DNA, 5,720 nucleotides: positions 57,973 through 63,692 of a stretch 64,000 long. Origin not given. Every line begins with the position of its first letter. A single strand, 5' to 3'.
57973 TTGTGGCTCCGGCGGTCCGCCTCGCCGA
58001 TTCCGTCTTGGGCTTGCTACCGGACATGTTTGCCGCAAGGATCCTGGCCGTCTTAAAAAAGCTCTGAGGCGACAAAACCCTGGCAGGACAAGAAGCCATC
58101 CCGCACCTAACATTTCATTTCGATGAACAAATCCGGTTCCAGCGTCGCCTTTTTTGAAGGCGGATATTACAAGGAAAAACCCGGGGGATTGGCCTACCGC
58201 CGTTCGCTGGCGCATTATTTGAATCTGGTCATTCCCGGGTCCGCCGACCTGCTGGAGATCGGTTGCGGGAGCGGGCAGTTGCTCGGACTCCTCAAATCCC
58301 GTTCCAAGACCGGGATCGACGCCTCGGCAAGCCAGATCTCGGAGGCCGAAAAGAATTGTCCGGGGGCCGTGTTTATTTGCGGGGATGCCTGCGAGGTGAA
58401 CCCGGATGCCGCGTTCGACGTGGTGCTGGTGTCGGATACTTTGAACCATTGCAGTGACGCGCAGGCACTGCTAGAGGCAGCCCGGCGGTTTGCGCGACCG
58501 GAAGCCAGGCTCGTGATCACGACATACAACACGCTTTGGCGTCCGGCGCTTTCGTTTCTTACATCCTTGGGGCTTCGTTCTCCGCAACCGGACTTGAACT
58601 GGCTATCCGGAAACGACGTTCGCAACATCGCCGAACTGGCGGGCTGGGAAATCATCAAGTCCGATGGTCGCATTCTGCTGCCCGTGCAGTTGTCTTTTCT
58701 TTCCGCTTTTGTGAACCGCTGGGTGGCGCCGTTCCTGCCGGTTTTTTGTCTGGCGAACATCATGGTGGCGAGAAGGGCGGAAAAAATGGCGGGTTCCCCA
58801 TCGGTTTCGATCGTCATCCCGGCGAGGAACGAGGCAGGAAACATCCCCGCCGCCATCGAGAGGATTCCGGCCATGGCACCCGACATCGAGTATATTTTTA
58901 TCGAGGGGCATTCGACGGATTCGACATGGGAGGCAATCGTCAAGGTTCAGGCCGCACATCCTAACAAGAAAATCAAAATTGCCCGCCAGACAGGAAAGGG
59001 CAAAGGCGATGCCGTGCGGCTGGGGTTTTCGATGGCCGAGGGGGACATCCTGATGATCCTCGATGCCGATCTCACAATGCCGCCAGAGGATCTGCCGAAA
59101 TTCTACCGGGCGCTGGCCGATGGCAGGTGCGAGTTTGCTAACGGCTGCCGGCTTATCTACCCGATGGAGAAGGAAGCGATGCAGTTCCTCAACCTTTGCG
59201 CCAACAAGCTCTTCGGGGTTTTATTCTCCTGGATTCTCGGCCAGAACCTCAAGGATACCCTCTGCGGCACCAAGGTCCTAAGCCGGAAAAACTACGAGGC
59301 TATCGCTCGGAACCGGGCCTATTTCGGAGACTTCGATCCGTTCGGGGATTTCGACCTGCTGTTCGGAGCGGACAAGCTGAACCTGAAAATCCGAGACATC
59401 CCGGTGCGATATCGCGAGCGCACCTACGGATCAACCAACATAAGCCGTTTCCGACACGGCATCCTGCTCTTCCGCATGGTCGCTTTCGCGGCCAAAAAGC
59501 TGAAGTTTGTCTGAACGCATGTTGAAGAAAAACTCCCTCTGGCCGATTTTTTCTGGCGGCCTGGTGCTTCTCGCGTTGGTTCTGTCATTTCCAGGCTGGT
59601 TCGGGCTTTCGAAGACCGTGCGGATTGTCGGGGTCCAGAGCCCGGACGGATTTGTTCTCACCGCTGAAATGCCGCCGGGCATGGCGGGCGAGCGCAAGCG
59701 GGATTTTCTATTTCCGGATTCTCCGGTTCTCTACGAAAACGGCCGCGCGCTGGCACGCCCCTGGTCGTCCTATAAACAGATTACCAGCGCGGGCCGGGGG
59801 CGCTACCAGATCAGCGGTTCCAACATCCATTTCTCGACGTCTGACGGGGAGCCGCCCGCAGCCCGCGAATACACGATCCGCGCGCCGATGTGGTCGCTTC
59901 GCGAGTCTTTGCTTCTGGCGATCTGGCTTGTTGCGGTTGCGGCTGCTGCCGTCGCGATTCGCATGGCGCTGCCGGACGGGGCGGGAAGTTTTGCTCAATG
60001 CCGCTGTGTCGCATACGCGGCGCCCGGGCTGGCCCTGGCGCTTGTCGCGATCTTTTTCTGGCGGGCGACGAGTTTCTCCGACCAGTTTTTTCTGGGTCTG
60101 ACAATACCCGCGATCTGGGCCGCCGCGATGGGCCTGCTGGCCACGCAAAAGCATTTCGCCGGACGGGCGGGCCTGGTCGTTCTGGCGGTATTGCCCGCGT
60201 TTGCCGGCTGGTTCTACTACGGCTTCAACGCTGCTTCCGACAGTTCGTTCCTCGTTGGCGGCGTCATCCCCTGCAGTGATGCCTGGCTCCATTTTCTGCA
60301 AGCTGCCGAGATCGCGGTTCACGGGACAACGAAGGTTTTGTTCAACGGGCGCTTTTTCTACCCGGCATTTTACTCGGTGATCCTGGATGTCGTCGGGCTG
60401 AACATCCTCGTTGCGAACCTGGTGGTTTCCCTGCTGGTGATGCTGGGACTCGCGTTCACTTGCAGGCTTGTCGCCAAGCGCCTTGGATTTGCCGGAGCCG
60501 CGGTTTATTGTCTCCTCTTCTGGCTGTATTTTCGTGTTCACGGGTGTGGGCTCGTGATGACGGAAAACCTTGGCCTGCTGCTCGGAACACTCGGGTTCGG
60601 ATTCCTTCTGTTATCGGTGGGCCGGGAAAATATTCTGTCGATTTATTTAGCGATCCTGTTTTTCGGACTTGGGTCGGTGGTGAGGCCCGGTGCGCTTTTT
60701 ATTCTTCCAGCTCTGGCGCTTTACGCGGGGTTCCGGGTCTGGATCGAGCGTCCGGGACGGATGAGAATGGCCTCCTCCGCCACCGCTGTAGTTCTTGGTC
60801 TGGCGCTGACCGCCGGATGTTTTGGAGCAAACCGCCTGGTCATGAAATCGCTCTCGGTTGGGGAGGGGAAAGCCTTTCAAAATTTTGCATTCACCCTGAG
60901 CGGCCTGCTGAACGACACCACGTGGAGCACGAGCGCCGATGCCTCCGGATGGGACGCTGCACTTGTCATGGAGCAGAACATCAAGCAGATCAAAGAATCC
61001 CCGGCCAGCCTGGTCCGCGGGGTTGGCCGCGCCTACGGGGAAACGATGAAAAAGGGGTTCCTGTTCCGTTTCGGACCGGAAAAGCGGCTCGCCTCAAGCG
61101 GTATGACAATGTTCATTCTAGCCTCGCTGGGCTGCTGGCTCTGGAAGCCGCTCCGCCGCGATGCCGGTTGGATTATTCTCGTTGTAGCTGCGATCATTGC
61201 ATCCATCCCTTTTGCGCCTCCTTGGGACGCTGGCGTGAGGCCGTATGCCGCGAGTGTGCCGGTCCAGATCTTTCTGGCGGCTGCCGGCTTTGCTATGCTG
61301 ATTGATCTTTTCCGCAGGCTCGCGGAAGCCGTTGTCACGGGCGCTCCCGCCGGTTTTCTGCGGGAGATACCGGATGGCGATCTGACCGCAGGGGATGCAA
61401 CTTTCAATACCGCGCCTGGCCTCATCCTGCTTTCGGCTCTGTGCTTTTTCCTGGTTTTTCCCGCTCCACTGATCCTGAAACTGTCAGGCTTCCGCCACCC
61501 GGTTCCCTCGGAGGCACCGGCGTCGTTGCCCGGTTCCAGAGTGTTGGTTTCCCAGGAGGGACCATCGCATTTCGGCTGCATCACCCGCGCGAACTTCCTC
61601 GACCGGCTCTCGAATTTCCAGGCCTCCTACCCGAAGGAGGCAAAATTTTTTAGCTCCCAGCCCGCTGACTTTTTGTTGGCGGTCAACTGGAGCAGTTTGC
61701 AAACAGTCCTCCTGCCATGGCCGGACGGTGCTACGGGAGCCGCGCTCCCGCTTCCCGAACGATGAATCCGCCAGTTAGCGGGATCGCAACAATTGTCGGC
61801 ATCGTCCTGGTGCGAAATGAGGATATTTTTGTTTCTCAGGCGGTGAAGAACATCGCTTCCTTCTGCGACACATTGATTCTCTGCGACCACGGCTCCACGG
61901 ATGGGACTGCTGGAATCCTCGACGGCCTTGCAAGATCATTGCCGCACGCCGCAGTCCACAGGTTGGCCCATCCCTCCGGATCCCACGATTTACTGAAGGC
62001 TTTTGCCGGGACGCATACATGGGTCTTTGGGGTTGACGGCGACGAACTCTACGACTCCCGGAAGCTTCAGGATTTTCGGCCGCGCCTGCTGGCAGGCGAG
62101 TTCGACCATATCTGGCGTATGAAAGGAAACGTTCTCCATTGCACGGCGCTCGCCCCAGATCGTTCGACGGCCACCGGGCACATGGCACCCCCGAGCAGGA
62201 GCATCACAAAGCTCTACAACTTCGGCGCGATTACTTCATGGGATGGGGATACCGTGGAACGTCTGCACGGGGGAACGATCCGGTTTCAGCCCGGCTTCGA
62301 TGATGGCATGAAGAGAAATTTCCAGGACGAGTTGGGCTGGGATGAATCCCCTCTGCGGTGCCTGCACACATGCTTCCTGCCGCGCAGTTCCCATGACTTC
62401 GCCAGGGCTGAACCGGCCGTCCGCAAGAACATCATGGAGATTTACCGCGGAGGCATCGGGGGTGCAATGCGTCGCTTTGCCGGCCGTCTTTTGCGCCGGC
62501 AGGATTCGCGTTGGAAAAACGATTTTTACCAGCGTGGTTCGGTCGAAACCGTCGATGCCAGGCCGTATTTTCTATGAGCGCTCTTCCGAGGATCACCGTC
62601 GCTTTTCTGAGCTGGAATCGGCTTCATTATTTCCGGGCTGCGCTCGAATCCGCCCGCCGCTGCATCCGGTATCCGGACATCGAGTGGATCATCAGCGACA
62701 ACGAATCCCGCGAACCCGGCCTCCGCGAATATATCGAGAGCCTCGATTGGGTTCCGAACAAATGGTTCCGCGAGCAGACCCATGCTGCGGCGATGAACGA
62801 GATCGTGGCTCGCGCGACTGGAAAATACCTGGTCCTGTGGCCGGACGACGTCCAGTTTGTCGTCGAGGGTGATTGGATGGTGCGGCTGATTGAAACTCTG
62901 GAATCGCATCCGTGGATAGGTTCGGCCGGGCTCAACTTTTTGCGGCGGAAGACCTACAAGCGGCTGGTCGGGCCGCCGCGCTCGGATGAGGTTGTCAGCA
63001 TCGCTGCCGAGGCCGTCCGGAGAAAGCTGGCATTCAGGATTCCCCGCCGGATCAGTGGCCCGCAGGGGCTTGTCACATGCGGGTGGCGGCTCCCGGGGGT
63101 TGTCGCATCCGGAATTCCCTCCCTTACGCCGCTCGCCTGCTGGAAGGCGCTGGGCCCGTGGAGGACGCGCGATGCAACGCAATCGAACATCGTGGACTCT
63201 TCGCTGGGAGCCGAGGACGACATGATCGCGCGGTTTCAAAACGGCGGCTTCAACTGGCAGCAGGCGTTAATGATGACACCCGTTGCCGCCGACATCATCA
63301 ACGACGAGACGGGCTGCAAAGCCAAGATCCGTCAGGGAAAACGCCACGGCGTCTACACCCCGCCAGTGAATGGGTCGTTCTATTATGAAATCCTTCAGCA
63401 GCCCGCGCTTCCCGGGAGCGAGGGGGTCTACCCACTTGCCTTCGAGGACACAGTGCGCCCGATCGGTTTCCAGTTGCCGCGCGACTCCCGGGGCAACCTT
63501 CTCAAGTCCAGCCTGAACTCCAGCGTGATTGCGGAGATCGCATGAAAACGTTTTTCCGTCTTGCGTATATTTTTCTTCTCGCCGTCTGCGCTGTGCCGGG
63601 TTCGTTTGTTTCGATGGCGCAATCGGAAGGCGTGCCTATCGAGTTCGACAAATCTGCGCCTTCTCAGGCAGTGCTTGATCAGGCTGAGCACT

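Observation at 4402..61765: Recurrent module: polyprenyl-phosphate-type GT2 + SAM methyltransferase + GT-C-like membrane protein, with seven GT-C-like proteins in one locus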

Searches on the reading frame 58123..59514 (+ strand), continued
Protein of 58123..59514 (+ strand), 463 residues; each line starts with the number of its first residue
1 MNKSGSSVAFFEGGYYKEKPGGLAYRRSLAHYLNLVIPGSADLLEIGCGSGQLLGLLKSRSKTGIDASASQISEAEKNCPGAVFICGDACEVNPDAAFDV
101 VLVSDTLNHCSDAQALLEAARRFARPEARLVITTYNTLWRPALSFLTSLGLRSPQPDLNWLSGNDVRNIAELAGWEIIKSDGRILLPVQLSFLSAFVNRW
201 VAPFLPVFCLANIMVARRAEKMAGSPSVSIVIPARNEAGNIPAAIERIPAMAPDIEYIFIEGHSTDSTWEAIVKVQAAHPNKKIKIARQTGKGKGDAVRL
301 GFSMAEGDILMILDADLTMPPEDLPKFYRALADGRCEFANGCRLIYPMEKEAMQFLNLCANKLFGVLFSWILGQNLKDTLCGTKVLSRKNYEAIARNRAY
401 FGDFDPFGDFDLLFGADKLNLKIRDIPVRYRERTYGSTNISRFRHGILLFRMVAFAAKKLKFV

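Call 87: get_annotated_region(hit=H10, flank=9000)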
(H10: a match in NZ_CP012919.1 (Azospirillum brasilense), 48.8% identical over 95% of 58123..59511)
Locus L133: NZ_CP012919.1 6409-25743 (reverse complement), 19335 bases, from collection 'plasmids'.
description: Azospirillum brasilense strain Sp 7 plasmid ABSP7_p5, complete sequence
organism: Azospirillum brasilense (NCBI taxid 192)
taxonomy: Bacteria; Pseudomonadota; Alphaproteobacteria; Rhodospirillales; Azospirillaceae; Azospirillum; Azospirillum brasilense
host: -; source: Digitaria eriantha,microbe,root; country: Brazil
typing (MOB-suite, as given by PLSDB): non-mobilizable; replicon rep_cluster_771
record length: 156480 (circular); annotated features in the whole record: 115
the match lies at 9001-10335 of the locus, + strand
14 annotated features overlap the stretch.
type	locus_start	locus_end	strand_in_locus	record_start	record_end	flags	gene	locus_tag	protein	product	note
CDS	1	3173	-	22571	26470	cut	-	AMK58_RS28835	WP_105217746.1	glycosyltransferase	-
CDS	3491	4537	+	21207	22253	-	galE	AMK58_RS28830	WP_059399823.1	UDP-glucose 4-epimerase GalE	GO:0006012 - galactose metabolic process [Evidence IEA]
CDS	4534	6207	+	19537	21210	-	-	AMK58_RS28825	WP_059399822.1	glycosyltransferase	-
CDS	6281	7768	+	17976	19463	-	-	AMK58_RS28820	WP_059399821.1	glycosyltransferase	-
CDS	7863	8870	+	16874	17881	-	-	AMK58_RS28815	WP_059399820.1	lysylphosphatidylglycerol synthase transmembrane domain-containing protein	-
CDS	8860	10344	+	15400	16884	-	-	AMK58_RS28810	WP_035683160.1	glycosyltransferase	-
CDS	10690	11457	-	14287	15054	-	-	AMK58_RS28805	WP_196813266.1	transposase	-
CDS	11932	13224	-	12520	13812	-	-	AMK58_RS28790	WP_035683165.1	nucleotide sugar dehydrogenase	GO:0000271 - polysaccharide biosynthetic process [Evidence IEA]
CDS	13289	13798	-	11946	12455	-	-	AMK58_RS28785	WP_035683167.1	glycosyltransferase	-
CDS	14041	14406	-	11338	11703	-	-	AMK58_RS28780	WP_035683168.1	hypothetical protein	-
CDS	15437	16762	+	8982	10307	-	-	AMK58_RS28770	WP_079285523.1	glycosyltransferase family 4 protein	-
CDS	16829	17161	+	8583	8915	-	-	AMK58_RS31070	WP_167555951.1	hypothetical protein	-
CDS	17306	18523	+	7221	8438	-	-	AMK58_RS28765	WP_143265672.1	hypothetical protein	-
CDS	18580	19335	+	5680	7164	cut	-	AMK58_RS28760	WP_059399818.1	glycosyltransferase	-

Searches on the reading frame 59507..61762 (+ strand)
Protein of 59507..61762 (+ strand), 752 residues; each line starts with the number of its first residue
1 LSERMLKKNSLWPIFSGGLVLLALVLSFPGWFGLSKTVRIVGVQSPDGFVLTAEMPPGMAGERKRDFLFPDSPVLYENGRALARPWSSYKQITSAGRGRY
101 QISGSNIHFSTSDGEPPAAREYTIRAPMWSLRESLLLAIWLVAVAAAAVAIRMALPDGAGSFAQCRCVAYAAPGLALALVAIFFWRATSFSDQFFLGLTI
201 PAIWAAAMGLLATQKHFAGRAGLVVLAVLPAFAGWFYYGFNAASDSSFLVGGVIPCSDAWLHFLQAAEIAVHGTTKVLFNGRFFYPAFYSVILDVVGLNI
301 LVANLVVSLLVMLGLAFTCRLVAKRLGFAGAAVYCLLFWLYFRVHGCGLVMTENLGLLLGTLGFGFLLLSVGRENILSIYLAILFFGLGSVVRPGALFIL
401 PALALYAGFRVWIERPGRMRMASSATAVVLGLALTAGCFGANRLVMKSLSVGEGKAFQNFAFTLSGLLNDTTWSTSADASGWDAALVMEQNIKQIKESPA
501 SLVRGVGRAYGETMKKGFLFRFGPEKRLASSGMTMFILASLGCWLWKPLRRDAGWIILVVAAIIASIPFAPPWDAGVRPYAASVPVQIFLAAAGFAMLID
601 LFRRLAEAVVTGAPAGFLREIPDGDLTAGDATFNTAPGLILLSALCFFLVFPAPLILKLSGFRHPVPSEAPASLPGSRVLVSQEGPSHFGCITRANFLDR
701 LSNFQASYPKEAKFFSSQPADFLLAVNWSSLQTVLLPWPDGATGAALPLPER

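Call 4: search_protein_families(library=pfam, proteins=[window:59507-61762:+], max_evalue=0.01)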
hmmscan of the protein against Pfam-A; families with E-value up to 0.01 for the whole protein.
window:59507-61762:+ (752 aa): 0 families

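Call 18: search_protein_families(library=ncbifam, proteins=[window:59507-61762:+], max_evalue=0.01)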
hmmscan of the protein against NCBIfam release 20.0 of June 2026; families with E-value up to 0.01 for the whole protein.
window:59507-61762:+ (752 aa): 0 families

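Call 28: find_homologous_proteins(query=window:59507-61762:+, max_evalue=0.001)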
Query window:59507-61762:+ (752 aa): 36 proteins with E <= 0.001 among 8000 candidates.
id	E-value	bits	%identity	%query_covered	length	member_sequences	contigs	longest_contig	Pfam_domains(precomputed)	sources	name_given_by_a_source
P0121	0.0e+0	1664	100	99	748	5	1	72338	-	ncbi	-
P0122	0.0e+0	1212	73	99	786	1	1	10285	-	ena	-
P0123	0.0e+0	1158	69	99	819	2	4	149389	-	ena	-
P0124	0.0e+0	1104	69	97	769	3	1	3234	-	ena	-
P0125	0.0e+0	1089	66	99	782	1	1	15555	-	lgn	-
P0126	0.0e+0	1086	67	97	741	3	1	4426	-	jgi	jgi:hypothetical protein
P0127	0.0e+0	1048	64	99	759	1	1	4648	-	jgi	-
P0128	0.0e+0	1031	61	99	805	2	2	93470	-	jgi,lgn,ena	jgi:hypothetical protein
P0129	1.4e-298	1011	62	97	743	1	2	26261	-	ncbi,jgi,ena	-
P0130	1.0e-289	981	60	95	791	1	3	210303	-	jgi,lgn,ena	-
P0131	1.1e-289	981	60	97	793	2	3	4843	-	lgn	-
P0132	7.2e-286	969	60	98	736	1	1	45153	-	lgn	-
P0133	3.3e-285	966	61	98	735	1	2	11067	-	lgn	-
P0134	2.6e-283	960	60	98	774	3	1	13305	-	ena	-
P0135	8.7e-283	958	59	97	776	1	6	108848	-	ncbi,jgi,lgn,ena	ncbi:MAG: hypothetical protein WCS31_01475 [Verrucomicrobiae bacterium]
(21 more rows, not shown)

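Call 35: search_solved_structures(query=A1, max_evalue=10)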
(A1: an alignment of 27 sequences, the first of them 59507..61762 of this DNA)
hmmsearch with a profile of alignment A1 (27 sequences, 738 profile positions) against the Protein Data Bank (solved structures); distinct sequences matched with E-value up to 10: 0.

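Call 42: predict_structure(alignment_id=A1)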
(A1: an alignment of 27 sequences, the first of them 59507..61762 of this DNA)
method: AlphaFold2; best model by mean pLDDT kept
length: 752 residues; sequences in the alignment: 27
mean_pLDDT: 82.8   pTM: 0.86
mean pLDDT of the five models: 82.8, 81.5, 79.8, 79.4, 78.9
residues with pLDDT >= 90: 265; 70-90: 376; 50-70: 80; < 50: 31
segments of 3 or more residues with pLDDT < 50: 1-3, 616-634, 741-744
pLDDT, mean of each block of 10 residues (from residue 1): 55 87 89 89 87 85 61 89 88 89 90 86 89 85 84 74 77 84 87 85 92 86 91 86 71 74 88 81 86 90 91 94 91 94 72 84 95 90 93 73 95 89 96 93 90 60 87 81 86 94 90 81 68 90 90 94 87 61 92 91 80 49 43 65 95 92 78 80 72 85 85 81 87 79 53 46
secondary structure, 60 per line:
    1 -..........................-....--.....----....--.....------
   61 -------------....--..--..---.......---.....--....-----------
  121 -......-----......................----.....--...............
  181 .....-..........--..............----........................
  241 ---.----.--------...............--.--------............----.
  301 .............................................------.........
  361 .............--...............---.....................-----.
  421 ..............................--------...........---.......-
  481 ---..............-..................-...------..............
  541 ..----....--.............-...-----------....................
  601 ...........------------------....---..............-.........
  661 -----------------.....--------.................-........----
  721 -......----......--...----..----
elements in order (helices of 4 or more, strands of 3 or more residues): H2-27 H29-32 E35-39 E44-47 E50-54 E74-77 H89-95 E99-103 E106-109 E122-127 H133-154 H159-163 H166-185 H187-196 H199-212 H217-240 H258-272 H284-295 H300-345 H352-373 H376-390 H394-414 H420-449 H459-469 H473-479 H484-497 H499-516 H527-542 H547-550 H553-565 H581-611 H630-633 H637-650 H652-660 E678-682 E691-693 H694-707 H709-716 E722-727 E732-737
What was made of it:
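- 59519..61765 (+): M7: GT-C-fold membrane protein of a narrow family, with a beta-rich first outer loop. AF2 pLDDT 82.8, pTM 0.86 (call 42).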

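Call 49: fold_search(model_id=the predicted structure, library=pdb)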
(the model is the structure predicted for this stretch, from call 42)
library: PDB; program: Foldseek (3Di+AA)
matches with E <= 10: 672; with E <= 0.001: 3
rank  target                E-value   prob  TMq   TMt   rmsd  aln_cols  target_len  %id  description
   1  7bvf_B                4.8e-04  1.00  0.31  0.23  25.1       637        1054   13  Cryo-EM structure of Mycobacterium tuberculosis arabinosyltransferase EmbA-EmbB-AcpM2 in complex with ethambutol (released 2020-04-29)
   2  7bvf_A                5.2e-04  0.99  0.25  0.19  30.4       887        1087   12  Cryo-EM structure of Mycobacterium tuberculosis arabinosyltransferase EmbA-EmbB-AcpM2 in complex with ethambutol (released 2020-04-29)
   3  7bvh_A                5.4e-04  1.00  0.28  0.22  24.3       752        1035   13  Crystal structure of arabinosyltransferase EmbC2-AcpM2 complex from Mycobacterium smegmatis complexed with di-arabinos (released 2020-04-29)
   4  7bvc_B                1.1e-03  1.00  0.32  0.24  28.2       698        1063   13  Cryo-EM structure of Mycobacterium smegmatis arabinosyltransferase EmbA-EmbB-AcpM2 in complex with ethambutol (released 2020-04-29)
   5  7bvc_A                1.4e-03  0.99  0.28  0.21  30.8       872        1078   11  Cryo-EM structure of Mycobacterium smegmatis arabinosyltransferase EmbA-EmbB-AcpM2 in complex with ethambutol (released 2020-04-29)
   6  3waj                  1.4e-03  1.00  0.27  0.26  17.3       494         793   11  Crystal structure of the Archaeoglobus fulgidus oligosaccharyltransferase (O29867_ARCFU) complex with Zn and sulfate (released 2013-10-30)
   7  8pn9_A                2.1e-03  1.00  0.28  0.32  14.7       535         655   13  Structure of human oligosaccharyltransferase OST-A complex bound to NGI-1 (released 2024-05-08)
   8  6gxc_A                2.3e-03  1.00  0.32  0.33  15.0       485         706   13  Bacterial oligosaccharyltransferase PglB in complex with an inhibitory peptide and a reactive lipid-linked oligosaccha (released 2018-11-14)
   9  6ftg_5                4.0e-03  1.00  0.30  0.34  16.5       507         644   13  Subtomogram average of OST-containing ribosome-translocon complexes from canine rough microsomal membranes (released 2018-03-21)
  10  5ogl_A                5.8e-03  1.00  0.32  0.33  14.5       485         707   12  Structure of bacterial oligosaccharyltransferase PglB in complex with an acceptor peptide and an lipid-linked oligosac (released 2017-10-25)
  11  6ezn_F                6.3e-03  0.99  0.22  0.25  20.3       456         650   12  Cryo-EM structure of the yeast oligosaccharyltransferase (OST) complex (released 2018-01-17)
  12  8zmr                  7.8e-03  0.38  0.09  0.15  25.8       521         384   10  Vesamicol-bound VAChT (released 2024-06-19)
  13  5gmy_A                8.1e-03  1.00  0.28  0.25  17.9       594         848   12  Crystal structure of the Archaeoglobus fulgidus oligosaccharyltransferase (O29867_ARCFU) tethered with an acceptor pep (released 2017-02-01)
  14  8agb_A                9.2e-03  1.00  0.29  0.33  15.2       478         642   11  Structure of yeast oligosaccharylransferase complex with lipid-linked oligosaccharide bound (released 2022-12-07)
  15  6x0o                  9.2e-03  0.97  0.24  0.18  26.9       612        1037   12  Single-Particle Cryo-EM Structure of Arabinosyltransferase EmbB from Mycobacterium smegmatis (released 2020-06-10)
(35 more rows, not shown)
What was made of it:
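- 59519..61765 (+): Foldseek top 11 hits are all GT-C (Emb, AglB, STT3, PglB), probability 0.99-1.0, E 5e-4, TM about 0.3 (call 49).
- M7's top hits are all GT-C (call 49).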

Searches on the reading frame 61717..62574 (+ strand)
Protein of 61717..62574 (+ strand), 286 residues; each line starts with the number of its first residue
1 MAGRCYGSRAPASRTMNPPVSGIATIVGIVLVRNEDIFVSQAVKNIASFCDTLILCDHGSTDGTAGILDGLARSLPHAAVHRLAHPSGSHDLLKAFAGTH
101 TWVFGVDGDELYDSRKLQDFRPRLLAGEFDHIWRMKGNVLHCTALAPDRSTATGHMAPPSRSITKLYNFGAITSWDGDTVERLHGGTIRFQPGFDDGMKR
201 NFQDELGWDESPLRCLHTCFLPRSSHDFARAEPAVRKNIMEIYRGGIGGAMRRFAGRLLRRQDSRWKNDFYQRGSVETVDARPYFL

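Call 8: search_protein_families(library=pfam, proteins=[window:61717-62574:+], max_evalue=0.001)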
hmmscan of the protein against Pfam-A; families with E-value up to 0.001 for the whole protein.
window:61717-62574:+ (286 aa): 1 family
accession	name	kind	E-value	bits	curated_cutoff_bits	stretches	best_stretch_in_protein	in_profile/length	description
PF13704.12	Glyco_tranf_2_4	-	2.5e-07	31.5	27.5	1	33-116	1-88/98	Glycosyl transferase family 2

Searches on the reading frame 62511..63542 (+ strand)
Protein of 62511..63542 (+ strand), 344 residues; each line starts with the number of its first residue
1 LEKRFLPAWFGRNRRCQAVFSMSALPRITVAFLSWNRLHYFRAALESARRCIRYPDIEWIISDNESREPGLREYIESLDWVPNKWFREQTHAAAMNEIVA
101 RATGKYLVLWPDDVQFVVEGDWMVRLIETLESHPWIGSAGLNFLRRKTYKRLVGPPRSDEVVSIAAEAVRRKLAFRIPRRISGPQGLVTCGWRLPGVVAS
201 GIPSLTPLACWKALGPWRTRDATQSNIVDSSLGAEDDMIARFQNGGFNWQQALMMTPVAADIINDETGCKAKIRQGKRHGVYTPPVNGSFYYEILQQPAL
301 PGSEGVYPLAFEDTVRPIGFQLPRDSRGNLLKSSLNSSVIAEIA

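Call 8: search_protein_families(library=pfam, proteins=[window:62511-63542:+], max_evalue=0.001)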
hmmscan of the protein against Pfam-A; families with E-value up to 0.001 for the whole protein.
window:62511-63542:+ (344 aa): 1 family
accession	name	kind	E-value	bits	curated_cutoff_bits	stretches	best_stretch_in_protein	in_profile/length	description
PF00535.33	Glycos_transf_2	-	8.7e-08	32.7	23.3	1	34-134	6-107/168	Glycosyl transferase family 2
